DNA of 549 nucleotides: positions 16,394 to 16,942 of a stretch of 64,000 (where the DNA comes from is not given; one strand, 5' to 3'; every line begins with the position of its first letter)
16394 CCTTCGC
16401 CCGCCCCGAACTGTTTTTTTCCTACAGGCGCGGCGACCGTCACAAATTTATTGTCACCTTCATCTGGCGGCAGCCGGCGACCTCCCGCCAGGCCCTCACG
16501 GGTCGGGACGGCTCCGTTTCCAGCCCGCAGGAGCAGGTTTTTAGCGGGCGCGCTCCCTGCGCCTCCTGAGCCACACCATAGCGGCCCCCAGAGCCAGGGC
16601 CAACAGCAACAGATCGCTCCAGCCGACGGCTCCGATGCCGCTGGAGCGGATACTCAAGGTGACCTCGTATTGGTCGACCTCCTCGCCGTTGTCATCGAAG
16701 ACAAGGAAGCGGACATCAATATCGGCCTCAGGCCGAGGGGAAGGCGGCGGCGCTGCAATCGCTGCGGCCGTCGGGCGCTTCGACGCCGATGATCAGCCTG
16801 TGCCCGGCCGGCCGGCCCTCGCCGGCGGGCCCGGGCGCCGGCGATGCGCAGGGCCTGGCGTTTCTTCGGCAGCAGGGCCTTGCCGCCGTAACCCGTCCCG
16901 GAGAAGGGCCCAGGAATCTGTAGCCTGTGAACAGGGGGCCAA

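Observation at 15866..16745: Chimeric mosaic between the giant genes built from 3' pieces of three distant genes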

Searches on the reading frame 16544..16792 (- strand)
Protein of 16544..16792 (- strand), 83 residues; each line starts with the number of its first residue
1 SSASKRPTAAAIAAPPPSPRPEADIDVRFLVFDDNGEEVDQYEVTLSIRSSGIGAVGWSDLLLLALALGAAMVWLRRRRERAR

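Call 11: search_protein_families(library=ncbifam, proteins=[window:16544-16792:-], max_evalue=10)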
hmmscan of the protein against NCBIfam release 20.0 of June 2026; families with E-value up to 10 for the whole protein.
seq(83 aa): 5 families
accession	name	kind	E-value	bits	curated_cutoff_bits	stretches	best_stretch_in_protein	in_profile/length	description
NF033191.4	JDVT-CTERM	domain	0.025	14.5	27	1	59-79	14-34/35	JDVT-CTERM domain-containing protein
TIGR02595.1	PEP_CTERM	domain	0.17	12.8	16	1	63-79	7-23/24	PEP-CTERM sorting domain-containing protein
TIGR04174.1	IPTL_CTERM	subfamily_domain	2.3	8.6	20.5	1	61-79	9-27/27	IPTL-CTERM sorting domain-containing protein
NF058571.1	GVDTG_CTERM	domain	3.3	8.1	29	1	63-78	30-44/44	GVDTG sorting domain-containing protein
TIGR03901.2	MYXO-CTERM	domain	3.5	8.1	20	1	61-79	19-33/34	MYXO-CTERM sorting domain-containing protein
